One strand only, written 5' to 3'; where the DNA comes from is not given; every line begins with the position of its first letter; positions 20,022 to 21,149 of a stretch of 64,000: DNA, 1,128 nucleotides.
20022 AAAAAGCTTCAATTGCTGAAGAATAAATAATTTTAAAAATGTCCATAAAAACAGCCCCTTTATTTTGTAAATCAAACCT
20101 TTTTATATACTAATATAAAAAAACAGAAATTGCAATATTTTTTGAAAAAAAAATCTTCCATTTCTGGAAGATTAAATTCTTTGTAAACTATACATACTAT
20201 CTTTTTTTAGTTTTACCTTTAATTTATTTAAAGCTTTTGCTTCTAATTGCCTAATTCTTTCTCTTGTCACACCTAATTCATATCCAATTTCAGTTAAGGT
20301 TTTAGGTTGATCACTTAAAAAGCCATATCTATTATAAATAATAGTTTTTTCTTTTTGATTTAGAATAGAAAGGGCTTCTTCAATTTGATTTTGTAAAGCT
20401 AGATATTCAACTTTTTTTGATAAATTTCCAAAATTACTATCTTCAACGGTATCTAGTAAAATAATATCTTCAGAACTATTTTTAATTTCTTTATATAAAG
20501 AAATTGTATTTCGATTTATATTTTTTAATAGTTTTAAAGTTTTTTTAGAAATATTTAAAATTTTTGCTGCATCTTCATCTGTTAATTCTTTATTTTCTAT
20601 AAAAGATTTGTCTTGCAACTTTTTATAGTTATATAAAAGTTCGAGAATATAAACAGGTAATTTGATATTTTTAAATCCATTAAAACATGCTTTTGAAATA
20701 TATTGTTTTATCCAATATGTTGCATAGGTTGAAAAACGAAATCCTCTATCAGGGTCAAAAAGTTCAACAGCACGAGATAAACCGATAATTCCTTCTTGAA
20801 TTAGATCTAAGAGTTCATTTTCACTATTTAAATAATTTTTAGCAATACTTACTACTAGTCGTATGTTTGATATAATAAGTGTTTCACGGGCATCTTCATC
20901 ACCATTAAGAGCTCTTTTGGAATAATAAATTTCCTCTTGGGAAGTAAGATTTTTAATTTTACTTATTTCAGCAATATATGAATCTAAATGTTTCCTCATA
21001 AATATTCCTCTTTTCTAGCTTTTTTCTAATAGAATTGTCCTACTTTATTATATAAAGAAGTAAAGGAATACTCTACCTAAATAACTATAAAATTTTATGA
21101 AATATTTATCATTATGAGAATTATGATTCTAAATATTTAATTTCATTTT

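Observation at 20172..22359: Divergently oriented AraC-family regulator and RpoD-like alternative sigma factor next to the pilus operon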

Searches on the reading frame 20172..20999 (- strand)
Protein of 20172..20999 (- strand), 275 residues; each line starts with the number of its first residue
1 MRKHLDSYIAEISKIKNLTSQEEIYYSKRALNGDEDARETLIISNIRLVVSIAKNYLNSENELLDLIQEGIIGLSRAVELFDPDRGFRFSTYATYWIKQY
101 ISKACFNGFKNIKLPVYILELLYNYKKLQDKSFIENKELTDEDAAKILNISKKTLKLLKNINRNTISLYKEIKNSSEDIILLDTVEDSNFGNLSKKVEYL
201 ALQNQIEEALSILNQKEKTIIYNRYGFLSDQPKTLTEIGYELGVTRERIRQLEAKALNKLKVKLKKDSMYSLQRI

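Call 3: search_protein_families(library=pfam, proteins=[window:20172-20999:-], max_evalue=0.01)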
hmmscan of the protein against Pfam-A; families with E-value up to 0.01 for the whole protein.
window:20172-20999:- (275 aa): 5 families
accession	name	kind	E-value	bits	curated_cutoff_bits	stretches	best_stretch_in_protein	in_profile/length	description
PF04545.22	Sigma70_r4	-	1.2e-17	63.6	24.1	1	209-261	1-49/50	Sigma-70, region 4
PF04542.20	Sigma70_r2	-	2.6e-17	62.8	24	1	42-102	2-62/71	Sigma-70 region 2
PF00140.25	Sigma70_r1_2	-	5.2e-06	26.8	22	1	5-35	3-33/34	Sigma-70 factor, region 1.2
PF12728.13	HTH_17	-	0.002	18.8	27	0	139-156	2-19/51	Helix-turn-helix domain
PF16301.11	DUF4943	-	0.006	17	27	1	110-225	3-119/151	Domain of unknown function (DUF4943)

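Call 4: search_protein_families(library=ncbifam, proteins=[window:20172-20999:-], max_evalue=0.01)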
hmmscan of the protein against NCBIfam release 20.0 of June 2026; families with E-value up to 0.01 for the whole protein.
window:20172-20999:- (275 aa): 51 families (the best 25 are shown)
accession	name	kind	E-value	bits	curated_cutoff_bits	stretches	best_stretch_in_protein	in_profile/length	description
TIGR02394.1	rpoS_proteo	equivalog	2.1e-67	227.6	378.7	1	5-269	15-279/285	RNA polymerase sigma factor RpoS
NF004207.0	PRK05657.1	equivalog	3.6e-67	227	394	1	6-269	59-322/329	RNA polymerase sigma factor RpoS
TIGR02997.1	Sig70-cyanoRpoD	subfamily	7.4e-64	215.8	384.5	1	29-261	67-298/298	RNA polymerase sigma factor, RpoD/SigA family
TIGR02393.1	RpoD_Cterm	equivalog_domain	1.2e-61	208.3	354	1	37-270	1-234/238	RNA polymerase sigma factor RpoD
NF041931.2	MzaA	equivalog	2.1e-60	205.4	800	1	30-263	469-704/726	MZA anti-phage system associated sigma-70 family RNA polymerase sigma factor MzaA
NF006666.0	PRK09210.1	equivalog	9.3e-58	196.3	572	1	7-262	103-358/370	RNA polymerase sigma factor RpoD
NF004208.0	PRK05658.1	equivalog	1.6e-56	192.6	555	1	34-263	390-619/631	RNA polymerase sigma factor RpoD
NF004561.0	PRK05901.1-3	equivalog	4.9e-52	177.7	582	1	30-261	294-524/537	RNA polymerase sigma factor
NF005785.0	PRK07598.1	equivalog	1.7e-51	175.4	554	1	33-265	172-403/415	RNA polymerase sigma factor SigC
NF004562.0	PRK05901.1-4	equivalog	1.9e-51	175.2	779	1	26-265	306-545/571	RNA polymerase sigma factor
NF005643.0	PRK07406.1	equivalog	6e-51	173.7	500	1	27-261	151-384/397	RNA polymerase sigma factor RpoD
NF005920.0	PRK07921.1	subfamily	1.1e-50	172.5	464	1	27-265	82-319/328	RNA polymerase sigma factor SigB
NF004560.0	PRK05901.1-1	equivalog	3.3e-50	171.7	711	1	35-261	277-503/516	RNA polymerase sigma factor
NF005642.0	PRK07405.1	subfamily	2.9e-48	164.7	524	1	30-263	76-308/318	RNA polymerase sigma factor SigD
NF004566.0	PRK05901.2-4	equivalog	2.2e-47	162.2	531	1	6-268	158-438/448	RNA polymerase sigma factor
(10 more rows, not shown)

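Call 8: find_homologous_proteins(query=window:20172-20999:-)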
Query window:20172-20999:- (275 aa): 7701 proteins with E <= 0.001 among 8000 candidates; the best 120 are listed.
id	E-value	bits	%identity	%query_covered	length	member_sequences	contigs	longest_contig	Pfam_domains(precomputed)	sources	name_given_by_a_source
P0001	4.2e-166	569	99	100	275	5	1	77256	PF04545.23,PF00140.26,PF04542.21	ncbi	ncbi:sigma-70 family RNA polymerase sigma factor [Cetobacterium ceti]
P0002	4.5e-114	398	69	98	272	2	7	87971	PF04545.23,PF00140.26,PF04542.21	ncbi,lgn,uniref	ncbi:sigma-70 family RNA polymerase sigma factor [Cetobacterium sp. SF1]|uniref:sigma-70 family RNA 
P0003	8.4e-53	198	40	95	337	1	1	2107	PF04545.23,PF00140.26,PF04542.21,PF04539.23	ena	-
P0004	3.5e-52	196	43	98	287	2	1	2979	PF04545.23,PF00140.26,PF04542.21,PF04539.23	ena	-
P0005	5.3e-52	195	44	92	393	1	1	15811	PF04545.23,PF00140.26,PF03979.20,PF04542.21,PF04539.23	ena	-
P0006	7.0e-52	195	45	92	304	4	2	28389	PF04545.23,PF00140.26,PF04542.21,PF04539.23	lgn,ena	-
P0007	9.1e-52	194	44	92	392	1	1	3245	PF04545.23,PF00140.26,PF03979.20,PF04542.21,PF04539.23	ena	-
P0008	1.2e-51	194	45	92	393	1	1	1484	PF04545.23,PF00140.26,PF03979.20,PF04542.21,PF04539.23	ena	-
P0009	1.4e-51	194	41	99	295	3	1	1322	PF04545.23,PF00140.26,PF04542.21,PF04539.23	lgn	-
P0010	1.4e-51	194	44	92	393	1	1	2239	PF04545.23,PF00140.26,PF03979.20,PF04542.21,PF04539.23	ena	-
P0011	1.4e-51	194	44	92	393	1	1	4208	PF04545.23,PF00140.26,PF03979.20,PF04542.21,PF04539.23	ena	-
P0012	1.5e-51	194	44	92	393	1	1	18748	PF04545.23,PF00140.26,PF03979.20,PF04542.21,PF04539.23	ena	-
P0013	1.5e-51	194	44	92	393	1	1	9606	PF04545.23,PF00140.26,PF03979.20,PF04542.21,PF04539.23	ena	-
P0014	1.5e-51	194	44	92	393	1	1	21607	PF04545.23,PF00140.26,PF03979.20,PF04542.21,PF04539.23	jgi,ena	-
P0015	1.5e-51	193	44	92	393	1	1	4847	PF04545.23,PF00140.26,PF03979.20,PF04542.21,PF04539.23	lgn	-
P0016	1.6e-51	193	44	92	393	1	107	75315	PF04545.23,PF00140.26,PF03979.20,PF04542.21,PF04539.23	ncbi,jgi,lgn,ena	jgi:RNA polymerase sigma factor, sigma-70 family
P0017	1.6e-51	193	44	92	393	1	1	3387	PF04545.23,PF00140.26,PF03979.20,PF04542.21,PF04539.23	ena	-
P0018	1.6e-51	193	44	92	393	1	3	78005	PF04545.23,PF00140.26,PF03979.20,PF04542.21,PF04539.23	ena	-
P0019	1.7e-51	193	44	92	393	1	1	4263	PF04545.23,PF00140.26,PF03979.20,PF04542.21,PF04539.23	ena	-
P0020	1.7e-51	193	44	92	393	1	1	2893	PF04545.23,PF00140.26,PF03979.20,PF04542.21,PF04539.23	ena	-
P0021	1.7e-51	193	44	92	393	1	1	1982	PF04545.23,PF00140.26,PF03979.20,PF04542.21,PF04539.23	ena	-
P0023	2.2e-51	193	44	92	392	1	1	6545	PF04545.23,PF00140.26,PF03979.20,PF04542.21,PF04539.23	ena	-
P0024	2.3e-51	193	44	92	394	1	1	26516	PF04545.23,PF00140.26,PF03979.20,PF04542.21,PF04539.23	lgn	-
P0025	2.4e-51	193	44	92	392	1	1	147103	PF04545.23,PF00140.26,PF03979.20,PF04542.21,PF04539.23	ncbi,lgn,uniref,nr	ncbi:RNA polymerase sigma factor RpoD [Leptotrichia sp. OH3620_COT-345]|uniref:RNA polymerase sigma 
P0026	2.4e-51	193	44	92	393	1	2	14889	PF04545.23,PF00140.26,PF03979.20,PF04542.21,PF04539.23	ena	-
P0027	2.4e-51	193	44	92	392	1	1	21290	PF04545.23,PF00140.26,PF03979.20,PF04542.21,PF04539.23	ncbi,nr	ncbi:MAG: RNA polymerase sigma factor RpoD [Leptotrichiaceae bacterium]|nr:RNA polymerase sigma fact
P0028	2.5e-51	193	44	92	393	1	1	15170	PF04545.23,PF00140.26,PF03979.20,PF04542.21,PF04539.23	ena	-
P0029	2.9e-51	193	44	92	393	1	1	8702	PF04545.23,PF00140.26,PF03979.20,PF04542.21,PF04539.23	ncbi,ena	-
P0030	3.1e-51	192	43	92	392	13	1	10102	PF04545.23,PF00140.26,PF03979.20,PF04542.21,PF04539.23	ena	-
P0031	3.4e-51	192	44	92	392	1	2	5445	PF04545.23,PF00140.26,PF03979.20,PF04542.21,PF04539.23,PF09218.17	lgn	-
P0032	3.8e-51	192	44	92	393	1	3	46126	PF04545.23,PF00140.26,PF03979.20,PF04542.21,PF04539.23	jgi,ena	-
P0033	5.1e-51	192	44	92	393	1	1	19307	PF04545.23,PF00140.26,PF03979.20,PF04542.21,PF04539.23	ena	-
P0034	5.6e-51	192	41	92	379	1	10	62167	PF04545.23,PF00140.26,PF03979.20,PF04542.21,PF04539.23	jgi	jgi:RNA polymerase primary sigma factor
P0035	5.8e-51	192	43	92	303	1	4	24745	PF04545.23,PF00140.26,PF04542.21,PF04539.23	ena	-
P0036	6.0e-51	192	44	92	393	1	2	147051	PF04545.23,PF00140.26,PF03979.20,PF04542.21,PF04539.23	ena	-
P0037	7.3e-51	191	41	92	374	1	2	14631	PF04545.23,PF00140.26,PF03979.20,PF04542.21,PF04539.23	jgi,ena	jgi:RNA polymerase primary sigma factor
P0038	8.5e-51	191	44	92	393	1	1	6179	PF04545.23,PF00140.26,PF03979.20,PF04542.21,PF04539.23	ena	-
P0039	1.0e-50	191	44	92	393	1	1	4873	PF04545.23,PF00140.26,PF03979.20,PF04542.21,PF04539.23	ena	-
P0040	1.1e-50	191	44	92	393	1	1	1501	PF04545.23,PF00140.26,PF03979.20,PF04542.21,PF04539.23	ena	-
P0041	1.2e-50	191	44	92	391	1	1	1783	PF04545.23,PF00140.26,PF03979.20,PF04542.21,PF04539.23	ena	-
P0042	1.3e-50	190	43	92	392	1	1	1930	PF04545.23,PF00140.26,PF03979.20,PF04542.21,PF04539.23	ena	-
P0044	1.7e-50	190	41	92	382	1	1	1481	PF04545.23,PF00140.26,PF03979.20,PF04542.21,PF04539.23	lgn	-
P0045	1.9e-50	190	44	92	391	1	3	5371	PF04545.23,PF00140.26,PF03979.20,PF04542.21,PF04539.23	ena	-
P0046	2.1e-50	190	44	92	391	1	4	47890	PF04545.23,PF00140.26,PF03979.20,PF04542.21,PF04539.23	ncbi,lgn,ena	-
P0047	2.1e-50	190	44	92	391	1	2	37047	PF04545.23,PF00140.26,PF03979.20,PF04542.21,PF04539.23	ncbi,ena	-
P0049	2.7e-50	189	41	92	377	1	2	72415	PF04545.23,PF00140.26,PF03979.20,PF04542.21,PF04539.23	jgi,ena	-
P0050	2.7e-50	189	41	92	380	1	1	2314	PF04545.23,PF00140.26,PF03979.20,PF04542.21,PF04539.23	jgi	jgi:RNA polymerase primary sigma factor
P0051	2.7e-50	189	41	92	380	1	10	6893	PF04545.23,PF00140.26,PF03979.20,PF04542.21,PF04539.23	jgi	jgi:RNA polymerase primary sigma factor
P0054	3.2e-50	189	44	92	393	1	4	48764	PF04545.23,PF00140.26,PF03979.20,PF04542.21,PF04539.23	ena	-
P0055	3.2e-50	189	43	92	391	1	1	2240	PF04545.23,PF00140.26,PF03979.20,PF04542.21,PF04539.23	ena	-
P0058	3.5e-50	189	40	92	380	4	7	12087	PF04545.23,PF00140.26,PF03979.20,PF04542.21,PF04539.23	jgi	jgi:RNA polymerase primary sigma factor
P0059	3.5e-50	189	41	92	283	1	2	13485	PF04545.23,PF00140.26,PF04542.21,PF04539.23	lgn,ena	-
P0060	3.6e-50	189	40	92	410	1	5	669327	PF04545.23,PF00140.26,PF03979.20,PF04542.21,PF04539.23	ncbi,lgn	-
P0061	3.8e-50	189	41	92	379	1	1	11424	PF04545.23,PF00140.26,PF03979.20,PF04542.21,PF04539.23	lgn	-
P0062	3.8e-50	189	39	96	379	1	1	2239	PF04545.23,PF00140.26,PF03979.20,PF04542.21,PF04539.23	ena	-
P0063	4.0e-50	189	40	92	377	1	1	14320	PF04545.23,PF00140.26,PF03979.20,PF04542.21,PF04539.23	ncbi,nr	ncbi:RNA polymerase sigma factor RpoD [Candidatus Saccharibacteria bacterium]|nr:RNA polymerase sigm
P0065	4.3e-50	189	41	92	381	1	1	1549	PF04545.23,PF00140.26,PF03979.20,PF04542.21,PF04539.23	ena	-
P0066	4.5e-50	189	41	92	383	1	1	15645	PF04545.23,PF00140.26,PF03979.20,PF04542.21,PF04539.23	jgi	jgi:RNA polymerase primary sigma factor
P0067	4.7e-50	189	43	92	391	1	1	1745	PF04545.23,PF00140.26,PF03979.20,PF04542.21,PF04539.23,PF09218.17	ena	-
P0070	4.8e-50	189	43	92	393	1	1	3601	PF04545.23,PF00140.26,PF03979.20,PF04542.21,PF04539.23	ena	-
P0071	5.2e-50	188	41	92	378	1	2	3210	PF04545.23,PF00140.26,PF03979.20,PF04542.21,PF04539.23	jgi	jgi:RNA polymerase primary sigma factor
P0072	5.4e-50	188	41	92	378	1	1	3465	PF04545.23,PF00140.26,PF03979.20,PF04542.21,PF04539.23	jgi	jgi:RNA polymerase primary sigma factor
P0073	5.6e-50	188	41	92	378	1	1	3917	PF04545.23,PF00140.26,PF03979.20,PF04542.21,PF04539.23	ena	-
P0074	5.9e-50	188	41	92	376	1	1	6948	PF04545.23,PF00140.26,PF03979.20,PF04542.21,PF04539.23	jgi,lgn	-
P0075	5.9e-50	188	40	92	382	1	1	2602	PF04545.23,PF00140.26,PF03979.20,PF04542.21,PF04539.23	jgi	jgi:RNA polymerase primary sigma factor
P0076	6.2e-50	188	40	92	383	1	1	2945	PF04545.23,PF00140.26,PF03979.20,PF04542.21,PF04539.23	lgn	-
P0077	6.3e-50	188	43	92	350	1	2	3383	PF04545.23,PF00140.26,PF03979.20,PF04542.21,PF04539.23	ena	-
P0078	6.4e-50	188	40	92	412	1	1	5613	PF04545.23,PF00140.26,PF03979.20,PF04542.21,PF04539.23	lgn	-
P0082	6.9e-50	188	40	92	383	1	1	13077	PF04545.23,PF00140.26,PF03979.20,PF04542.21,PF04539.23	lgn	-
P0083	7.2e-50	188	40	92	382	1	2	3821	PF04545.23,PF00140.26,PF03979.20,PF04542.21,PF04539.23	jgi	jgi:RNA polymerase primary sigma factor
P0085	8.2e-50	188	40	93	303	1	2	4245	PF04545.23,PF00140.26,PF04542.21,PF04539.23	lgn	-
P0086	8.7e-50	188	41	92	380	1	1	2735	PF04545.23,PF00140.26,PF03979.20,PF04542.21,PF04539.23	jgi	jgi:RNA polymerase primary sigma factor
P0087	8.7e-50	188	40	92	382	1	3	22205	PF04545.23,PF00140.26,PF03979.20,PF04542.21,PF04539.23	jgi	jgi:RNA polymerase primary sigma factor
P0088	8.7e-50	188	40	92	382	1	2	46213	PF04545.23,PF00140.26,PF03979.20,PF04542.21,PF04539.23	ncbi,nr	ncbi:MAG TPA: RNA polymerase sigma factor RpoD [Candidatus Babeliales bacterium]|nr:RNA polymerase s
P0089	8.8e-50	188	44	92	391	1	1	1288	PF04545.23,PF00140.26,PF03979.20,PF04542.21,PF04539.23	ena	-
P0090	1.0e-49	188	40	92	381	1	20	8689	PF04545.23,PF00140.26,PF03979.20,PF04542.21,PF04539.23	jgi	jgi:RNA polymerase primary sigma factor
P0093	1.0e-49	187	43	92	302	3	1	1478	PF04545.23,PF00140.26,PF04542.21,PF04539.23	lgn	-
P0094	1.1e-49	187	40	92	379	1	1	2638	PF04545.23,PF00140.26,PF03979.20,PF04542.21,PF04539.23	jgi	jgi:RNA polymerase primary sigma factor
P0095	1.2e-49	187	40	92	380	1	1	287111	PF04545.23,PF00140.26,PF03979.20,PF04542.21,PF04539.23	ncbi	-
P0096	1.2e-49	187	45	92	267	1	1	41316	PF04545.23,PF00140.26,PF04542.21,PF04539.23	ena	-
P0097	1.3e-49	187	43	92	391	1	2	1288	PF04545.23,PF00140.26,PF03979.20,PF04542.21,PF04539.23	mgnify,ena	mgnify:FL=1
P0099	1.5e-49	187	40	92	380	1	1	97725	PF04545.23,PF00140.26,PF03979.20,PF04542.21,PF04539.23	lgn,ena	-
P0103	1.7e-49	187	39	93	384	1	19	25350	PF04545.23,PF00140.26,PF03979.20,PF04542.21,PF04539.23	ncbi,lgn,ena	-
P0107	1.9e-49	187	40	92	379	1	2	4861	PF04545.23,PF00140.26,PF03979.20,PF04542.21,PF04539.23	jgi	jgi:RNA polymerase primary sigma factor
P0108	2.0e-49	187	40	92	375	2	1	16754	PF04545.23,PF00140.26,PF03979.20,PF04542.21,PF04539.23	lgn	-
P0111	2.2e-49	186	42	92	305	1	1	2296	PF04545.23,PF00140.26,PF04542.21,PF04539.23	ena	-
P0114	2.9e-49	186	40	93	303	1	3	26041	PF04545.23,PF00140.26,PF04542.21,PF04539.23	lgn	-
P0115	3.0e-49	186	40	92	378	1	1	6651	PF04545.23,PF00140.26,PF03979.20,PF04542.21,PF04539.23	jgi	jgi:RNA polymerase primary sigma factor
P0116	3.2e-49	186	40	92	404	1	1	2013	PF04545.23,PF00140.26,PF03979.20,PF04542.21,PF04539.23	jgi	jgi:RNA polymerase primary sigma factor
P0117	3.2e-49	186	40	92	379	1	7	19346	PF04545.23,PF00140.26,PF03979.20,PF04542.21,PF04539.23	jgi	jgi:RNA polymerase primary sigma factor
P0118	3.3e-49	186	41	92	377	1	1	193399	PF04545.23,PF00140.26,PF03979.20,PF04542.21,PF04539.23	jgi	jgi:RNA polymerase primary sigma factor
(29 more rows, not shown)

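Call 10: find_encoding_contigs(protein=P0002, flank=10000, max_places=4)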
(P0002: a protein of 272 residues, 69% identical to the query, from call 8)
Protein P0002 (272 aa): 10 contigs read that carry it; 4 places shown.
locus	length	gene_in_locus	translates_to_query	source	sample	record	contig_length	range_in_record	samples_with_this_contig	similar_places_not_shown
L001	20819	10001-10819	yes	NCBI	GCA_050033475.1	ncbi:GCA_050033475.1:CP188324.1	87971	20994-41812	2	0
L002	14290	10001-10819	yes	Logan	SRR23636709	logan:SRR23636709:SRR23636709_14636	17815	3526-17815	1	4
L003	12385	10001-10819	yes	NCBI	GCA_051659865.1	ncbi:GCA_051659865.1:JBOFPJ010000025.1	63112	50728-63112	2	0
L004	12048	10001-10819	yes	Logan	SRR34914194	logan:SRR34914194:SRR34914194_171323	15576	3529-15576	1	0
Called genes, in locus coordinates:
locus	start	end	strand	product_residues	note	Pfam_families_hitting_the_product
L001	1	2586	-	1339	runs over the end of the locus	-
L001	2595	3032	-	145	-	-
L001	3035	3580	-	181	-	-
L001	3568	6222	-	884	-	-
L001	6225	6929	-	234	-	-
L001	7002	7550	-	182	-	-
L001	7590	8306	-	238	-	-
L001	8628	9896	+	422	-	PF12833:HTH_18, PF00165:HTH_AraC (weak)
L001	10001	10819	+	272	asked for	PF00140:Sigma70_r1_2, PF04542:Sigma70_r2, PF04545:Sigma70_r4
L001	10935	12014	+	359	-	PF11449:ArsP_2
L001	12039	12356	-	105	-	-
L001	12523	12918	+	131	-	-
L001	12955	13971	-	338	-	PF00294:PfkB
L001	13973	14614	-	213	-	PF01081:Aldolase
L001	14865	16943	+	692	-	PF04879:Molybdop_Fe4S4, PF00384:Molybdopterin, PF01568:Molydop_binding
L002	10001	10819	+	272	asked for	PF00140:Sigma70_r1_2, PF04542:Sigma70_r2, PF04545:Sigma70_r4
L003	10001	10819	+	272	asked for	PF00140:Sigma70_r1_2, PF04542:Sigma70_r2, PF04545:Sigma70_r4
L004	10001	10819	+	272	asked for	PF00140:Sigma70_r1_2, PF04542:Sigma70_r2, PF04545:Sigma70_r4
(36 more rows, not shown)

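Call 13: search_solved_structures(query=window:20172-20999:-, show_alignments=2)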
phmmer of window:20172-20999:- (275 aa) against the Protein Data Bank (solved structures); distinct sequences matched with E-value up to 0.001: 85 (the best 60 are shown).
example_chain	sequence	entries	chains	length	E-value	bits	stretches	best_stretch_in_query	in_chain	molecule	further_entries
7f0r_F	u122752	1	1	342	1e-49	172.7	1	7-270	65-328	RNA polymerase sigma factor RpoS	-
7vf9_F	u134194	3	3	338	1.1e-49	172.6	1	7-269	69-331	RNA polymerase sigma factor RpoS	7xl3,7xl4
7ckq_F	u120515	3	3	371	4.5e-49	170.6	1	7-262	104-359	RNA polymerase sigma factor SigA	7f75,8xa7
7l7b_F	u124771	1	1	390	1.5e-48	168.9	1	7-262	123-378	RNA polymerase sigma factor SigA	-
6omf_F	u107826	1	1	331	2.5e-48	168.1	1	7-265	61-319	RNA polymerase sigma factor RpoS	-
6kj6_F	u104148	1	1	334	2.6e-48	168.1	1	7-265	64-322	RNA polymerase sigma factor RpoS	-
5ipl_F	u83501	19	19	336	2.7e-48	168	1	7-265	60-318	RNA polymerase sigma factor RpoS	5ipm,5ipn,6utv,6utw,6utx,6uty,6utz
6uu8_FFF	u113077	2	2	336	8.1e-48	166.5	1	7-265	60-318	RNA polymerase sigma factor RpoS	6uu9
8x6f_E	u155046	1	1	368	1.2e-47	165.9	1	7-262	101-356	RNA polymerase sigma factor SigA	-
5tw1_F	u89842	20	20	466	1.2e-44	156.1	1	32-262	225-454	RNA polymerase sigma factor SigA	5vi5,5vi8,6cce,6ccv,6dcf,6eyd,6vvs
7kif_F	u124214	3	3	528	2.3e-44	155.2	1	33-262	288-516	RNA polymerase sigma factor SigA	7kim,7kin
5uh5_F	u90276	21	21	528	2.3e-44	155.2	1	33-262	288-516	RNA polymerase sigma factor SigA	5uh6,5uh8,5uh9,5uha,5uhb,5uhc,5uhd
6bzo_F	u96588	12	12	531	2.3e-44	155.1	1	33-262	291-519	RNA polymerase sigma factor SigA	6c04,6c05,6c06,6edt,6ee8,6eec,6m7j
9e7v_F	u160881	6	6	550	2.6e-44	155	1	33-262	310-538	RNA polymerase sigma factor SigA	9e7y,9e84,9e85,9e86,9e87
8dy7_F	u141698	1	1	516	1.6e-43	152.4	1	36-262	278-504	RNA polymerase sigma factor SigA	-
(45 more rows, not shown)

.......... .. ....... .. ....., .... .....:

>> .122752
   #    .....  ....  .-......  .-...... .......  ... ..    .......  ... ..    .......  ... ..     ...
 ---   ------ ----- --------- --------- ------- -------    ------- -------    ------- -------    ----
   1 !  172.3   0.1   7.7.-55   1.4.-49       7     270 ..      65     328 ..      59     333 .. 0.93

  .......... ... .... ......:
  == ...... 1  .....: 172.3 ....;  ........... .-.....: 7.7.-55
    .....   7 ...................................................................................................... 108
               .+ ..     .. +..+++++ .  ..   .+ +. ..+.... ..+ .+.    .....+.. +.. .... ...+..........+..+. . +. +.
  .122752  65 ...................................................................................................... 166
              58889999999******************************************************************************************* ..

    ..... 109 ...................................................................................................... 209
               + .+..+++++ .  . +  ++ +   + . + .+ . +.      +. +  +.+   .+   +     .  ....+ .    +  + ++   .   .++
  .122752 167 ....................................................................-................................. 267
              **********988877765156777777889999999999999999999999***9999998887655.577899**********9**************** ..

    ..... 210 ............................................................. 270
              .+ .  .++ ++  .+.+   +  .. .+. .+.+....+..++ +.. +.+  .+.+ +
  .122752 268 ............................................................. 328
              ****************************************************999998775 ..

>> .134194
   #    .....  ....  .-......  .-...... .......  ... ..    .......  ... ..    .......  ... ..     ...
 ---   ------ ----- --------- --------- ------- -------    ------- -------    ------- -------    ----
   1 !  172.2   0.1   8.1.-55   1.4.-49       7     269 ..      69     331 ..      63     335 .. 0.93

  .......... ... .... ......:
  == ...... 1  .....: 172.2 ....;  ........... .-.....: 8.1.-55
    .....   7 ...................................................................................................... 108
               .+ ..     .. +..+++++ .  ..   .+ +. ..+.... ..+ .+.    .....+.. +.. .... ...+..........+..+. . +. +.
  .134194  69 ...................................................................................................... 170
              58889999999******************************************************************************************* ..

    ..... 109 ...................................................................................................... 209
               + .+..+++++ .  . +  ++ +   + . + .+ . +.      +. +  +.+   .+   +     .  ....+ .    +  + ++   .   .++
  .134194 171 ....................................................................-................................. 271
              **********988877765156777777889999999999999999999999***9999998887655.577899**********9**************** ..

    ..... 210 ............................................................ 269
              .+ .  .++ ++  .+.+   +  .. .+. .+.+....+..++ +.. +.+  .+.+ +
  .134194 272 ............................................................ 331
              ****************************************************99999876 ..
